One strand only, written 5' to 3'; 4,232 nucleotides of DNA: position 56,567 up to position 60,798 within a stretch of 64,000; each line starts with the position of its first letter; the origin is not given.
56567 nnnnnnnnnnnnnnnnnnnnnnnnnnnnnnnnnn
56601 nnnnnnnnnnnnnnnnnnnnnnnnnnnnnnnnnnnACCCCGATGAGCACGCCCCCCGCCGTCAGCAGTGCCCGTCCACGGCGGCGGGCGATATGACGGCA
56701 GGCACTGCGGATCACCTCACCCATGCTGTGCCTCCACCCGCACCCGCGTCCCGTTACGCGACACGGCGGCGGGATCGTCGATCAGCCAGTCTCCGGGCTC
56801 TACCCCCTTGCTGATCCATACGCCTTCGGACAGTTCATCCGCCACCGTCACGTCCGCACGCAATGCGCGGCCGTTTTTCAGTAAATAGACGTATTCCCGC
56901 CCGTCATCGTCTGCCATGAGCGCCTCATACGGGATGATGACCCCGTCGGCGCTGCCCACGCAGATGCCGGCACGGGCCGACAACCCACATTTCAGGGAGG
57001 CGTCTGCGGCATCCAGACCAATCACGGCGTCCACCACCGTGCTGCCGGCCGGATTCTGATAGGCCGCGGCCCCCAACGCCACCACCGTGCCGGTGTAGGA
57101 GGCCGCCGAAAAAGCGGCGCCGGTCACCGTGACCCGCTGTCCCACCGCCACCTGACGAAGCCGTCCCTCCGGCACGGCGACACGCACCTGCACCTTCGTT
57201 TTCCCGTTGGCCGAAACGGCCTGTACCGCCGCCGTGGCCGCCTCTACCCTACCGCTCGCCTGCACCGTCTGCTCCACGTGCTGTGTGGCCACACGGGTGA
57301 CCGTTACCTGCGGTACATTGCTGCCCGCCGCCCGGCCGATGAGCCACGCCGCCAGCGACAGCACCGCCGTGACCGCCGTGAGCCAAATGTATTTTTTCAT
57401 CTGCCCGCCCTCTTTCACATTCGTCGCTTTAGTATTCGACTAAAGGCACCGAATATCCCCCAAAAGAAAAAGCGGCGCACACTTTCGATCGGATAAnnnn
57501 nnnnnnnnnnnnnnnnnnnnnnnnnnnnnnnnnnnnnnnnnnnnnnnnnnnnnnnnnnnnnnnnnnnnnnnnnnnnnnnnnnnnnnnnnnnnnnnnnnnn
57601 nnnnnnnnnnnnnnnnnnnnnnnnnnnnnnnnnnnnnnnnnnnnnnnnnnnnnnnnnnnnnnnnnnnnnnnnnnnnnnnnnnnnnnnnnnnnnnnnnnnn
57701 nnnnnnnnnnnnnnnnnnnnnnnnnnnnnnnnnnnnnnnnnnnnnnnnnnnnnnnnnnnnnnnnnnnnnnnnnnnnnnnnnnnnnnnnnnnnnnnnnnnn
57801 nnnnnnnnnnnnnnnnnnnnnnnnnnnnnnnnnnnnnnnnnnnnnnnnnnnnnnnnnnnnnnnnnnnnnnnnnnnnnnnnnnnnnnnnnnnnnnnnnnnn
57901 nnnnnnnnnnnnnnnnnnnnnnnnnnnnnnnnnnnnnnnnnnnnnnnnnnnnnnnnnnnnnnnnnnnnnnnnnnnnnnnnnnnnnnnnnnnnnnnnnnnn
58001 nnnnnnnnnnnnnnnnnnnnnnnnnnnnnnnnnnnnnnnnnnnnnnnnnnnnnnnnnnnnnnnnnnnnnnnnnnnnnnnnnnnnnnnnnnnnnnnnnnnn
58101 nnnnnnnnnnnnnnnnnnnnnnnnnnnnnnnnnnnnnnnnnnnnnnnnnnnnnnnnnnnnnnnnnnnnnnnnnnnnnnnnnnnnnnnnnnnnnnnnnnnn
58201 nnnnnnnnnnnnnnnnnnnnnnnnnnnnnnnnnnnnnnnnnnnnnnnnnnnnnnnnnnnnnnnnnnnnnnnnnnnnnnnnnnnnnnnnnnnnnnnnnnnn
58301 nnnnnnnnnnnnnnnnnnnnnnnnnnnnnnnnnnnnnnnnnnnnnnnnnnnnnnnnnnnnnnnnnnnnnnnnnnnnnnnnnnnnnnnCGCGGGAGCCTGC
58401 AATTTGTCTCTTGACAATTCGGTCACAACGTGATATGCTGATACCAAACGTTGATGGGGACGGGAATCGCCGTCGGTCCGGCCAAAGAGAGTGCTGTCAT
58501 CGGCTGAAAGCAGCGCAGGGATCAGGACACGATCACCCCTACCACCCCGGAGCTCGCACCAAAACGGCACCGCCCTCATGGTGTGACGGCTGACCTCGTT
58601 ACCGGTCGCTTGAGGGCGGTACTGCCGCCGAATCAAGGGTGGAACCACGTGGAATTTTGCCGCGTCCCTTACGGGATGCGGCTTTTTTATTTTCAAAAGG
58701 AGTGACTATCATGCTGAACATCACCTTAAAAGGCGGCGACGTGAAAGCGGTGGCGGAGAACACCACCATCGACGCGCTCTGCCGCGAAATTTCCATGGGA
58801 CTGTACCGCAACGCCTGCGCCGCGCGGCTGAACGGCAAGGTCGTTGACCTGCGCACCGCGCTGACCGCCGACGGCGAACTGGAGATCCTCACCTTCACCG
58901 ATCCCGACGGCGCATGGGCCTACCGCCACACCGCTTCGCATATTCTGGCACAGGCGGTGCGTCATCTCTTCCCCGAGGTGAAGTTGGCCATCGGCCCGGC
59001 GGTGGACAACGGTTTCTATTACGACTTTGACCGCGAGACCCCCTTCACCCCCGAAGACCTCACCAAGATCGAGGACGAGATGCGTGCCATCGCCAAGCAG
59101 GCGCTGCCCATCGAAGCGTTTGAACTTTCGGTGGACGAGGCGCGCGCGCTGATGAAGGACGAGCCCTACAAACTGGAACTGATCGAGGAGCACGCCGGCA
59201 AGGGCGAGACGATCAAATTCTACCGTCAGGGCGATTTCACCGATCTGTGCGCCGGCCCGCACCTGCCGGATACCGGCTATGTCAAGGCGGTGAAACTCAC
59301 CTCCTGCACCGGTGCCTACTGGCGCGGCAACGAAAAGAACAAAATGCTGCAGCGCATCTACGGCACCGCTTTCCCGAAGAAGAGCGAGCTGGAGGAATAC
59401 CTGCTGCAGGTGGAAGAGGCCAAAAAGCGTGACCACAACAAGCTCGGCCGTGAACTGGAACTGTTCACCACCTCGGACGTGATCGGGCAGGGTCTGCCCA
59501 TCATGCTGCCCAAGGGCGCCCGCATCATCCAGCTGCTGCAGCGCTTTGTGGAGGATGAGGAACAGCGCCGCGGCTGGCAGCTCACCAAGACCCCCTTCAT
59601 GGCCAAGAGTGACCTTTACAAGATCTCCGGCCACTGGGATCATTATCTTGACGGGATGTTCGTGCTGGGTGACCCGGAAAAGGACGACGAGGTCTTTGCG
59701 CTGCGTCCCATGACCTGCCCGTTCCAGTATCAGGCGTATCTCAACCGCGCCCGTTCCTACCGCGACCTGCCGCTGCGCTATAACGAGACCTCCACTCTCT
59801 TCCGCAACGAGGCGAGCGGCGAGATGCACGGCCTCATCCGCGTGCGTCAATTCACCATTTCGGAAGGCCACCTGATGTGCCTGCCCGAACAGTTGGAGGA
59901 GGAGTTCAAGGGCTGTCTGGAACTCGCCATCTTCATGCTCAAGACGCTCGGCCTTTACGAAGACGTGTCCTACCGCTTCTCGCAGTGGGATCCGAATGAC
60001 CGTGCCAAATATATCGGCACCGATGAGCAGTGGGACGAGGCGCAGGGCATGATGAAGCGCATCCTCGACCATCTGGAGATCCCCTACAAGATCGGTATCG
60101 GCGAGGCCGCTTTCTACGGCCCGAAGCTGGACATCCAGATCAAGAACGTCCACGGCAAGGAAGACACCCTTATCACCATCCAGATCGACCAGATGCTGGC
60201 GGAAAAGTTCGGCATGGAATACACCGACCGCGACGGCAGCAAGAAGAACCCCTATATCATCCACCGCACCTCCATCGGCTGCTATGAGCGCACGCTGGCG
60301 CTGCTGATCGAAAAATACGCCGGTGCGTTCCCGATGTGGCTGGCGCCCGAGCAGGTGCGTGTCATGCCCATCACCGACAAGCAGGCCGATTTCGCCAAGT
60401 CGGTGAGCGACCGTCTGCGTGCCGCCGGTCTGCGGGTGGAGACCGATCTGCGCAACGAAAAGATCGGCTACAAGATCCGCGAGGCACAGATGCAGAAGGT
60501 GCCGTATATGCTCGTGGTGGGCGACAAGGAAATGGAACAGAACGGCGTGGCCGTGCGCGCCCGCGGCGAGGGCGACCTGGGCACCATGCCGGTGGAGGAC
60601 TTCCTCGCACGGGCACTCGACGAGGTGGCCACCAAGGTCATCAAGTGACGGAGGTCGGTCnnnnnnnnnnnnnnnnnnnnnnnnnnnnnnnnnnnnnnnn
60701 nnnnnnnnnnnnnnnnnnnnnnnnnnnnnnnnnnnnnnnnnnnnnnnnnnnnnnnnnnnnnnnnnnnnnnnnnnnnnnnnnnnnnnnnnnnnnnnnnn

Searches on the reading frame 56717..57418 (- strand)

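Call 15: search_protein_families(library=pfam, proteins=[window:56717-57418:-])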
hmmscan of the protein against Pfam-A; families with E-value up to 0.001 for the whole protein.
window:56717-57418:- (233 aa): 2 families
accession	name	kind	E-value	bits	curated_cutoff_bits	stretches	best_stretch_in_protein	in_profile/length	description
PF13437.12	HlyD_3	-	1.3e-05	26.4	22.2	1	50-121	13-82/106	HlyD family secretion protein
PF16576.10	HlyD_D23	-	0.00022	21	30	1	67-116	136-185/214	Barrel-sandwich domain of CusB or HlyD membrane-fusion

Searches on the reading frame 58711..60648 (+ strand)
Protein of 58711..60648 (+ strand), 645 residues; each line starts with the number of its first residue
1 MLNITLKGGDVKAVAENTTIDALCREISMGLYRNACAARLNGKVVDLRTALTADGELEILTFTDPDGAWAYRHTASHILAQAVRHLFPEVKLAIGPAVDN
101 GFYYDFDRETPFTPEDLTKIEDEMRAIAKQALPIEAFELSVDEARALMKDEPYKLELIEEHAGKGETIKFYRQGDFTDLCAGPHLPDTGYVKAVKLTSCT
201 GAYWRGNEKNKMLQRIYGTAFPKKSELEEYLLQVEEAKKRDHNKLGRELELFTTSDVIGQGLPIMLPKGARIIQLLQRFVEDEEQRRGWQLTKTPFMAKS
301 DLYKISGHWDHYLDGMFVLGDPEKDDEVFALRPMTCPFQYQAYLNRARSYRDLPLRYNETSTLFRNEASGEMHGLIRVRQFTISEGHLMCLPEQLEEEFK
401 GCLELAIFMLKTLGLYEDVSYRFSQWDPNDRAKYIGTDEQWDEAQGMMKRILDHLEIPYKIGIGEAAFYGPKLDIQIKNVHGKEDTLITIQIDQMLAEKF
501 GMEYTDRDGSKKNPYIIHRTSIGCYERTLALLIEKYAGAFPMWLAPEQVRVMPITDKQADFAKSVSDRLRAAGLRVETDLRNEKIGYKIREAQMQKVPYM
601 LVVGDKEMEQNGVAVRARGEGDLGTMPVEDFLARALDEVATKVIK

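Call 62: search_protein_families(library=pfam, proteins=[window:58711-60648:+])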
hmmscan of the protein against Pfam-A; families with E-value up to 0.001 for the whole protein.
window:58711-60648:+ (645 aa): 4 families
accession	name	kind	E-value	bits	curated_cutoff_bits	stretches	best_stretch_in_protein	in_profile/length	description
PF00587.30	tRNA-synt_2b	-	1.7e-37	129.6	29.3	1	325-536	7-179/179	tRNA synthetase class II core domain (G, H, P, S and T)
PF03129.25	HGTP_anticodon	-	1.9e-25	89.2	21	1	548-634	1-90/94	Anticodon binding domain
PF07973.19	tRNA_SAD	-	3.6e-16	59.3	24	1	168-217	1-44/44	Threonyl and Alanyl tRNA synthetase second additional domain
PF02824.27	TGS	-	8.3e-09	35.8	22.2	1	3-61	2-60/60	TGS domain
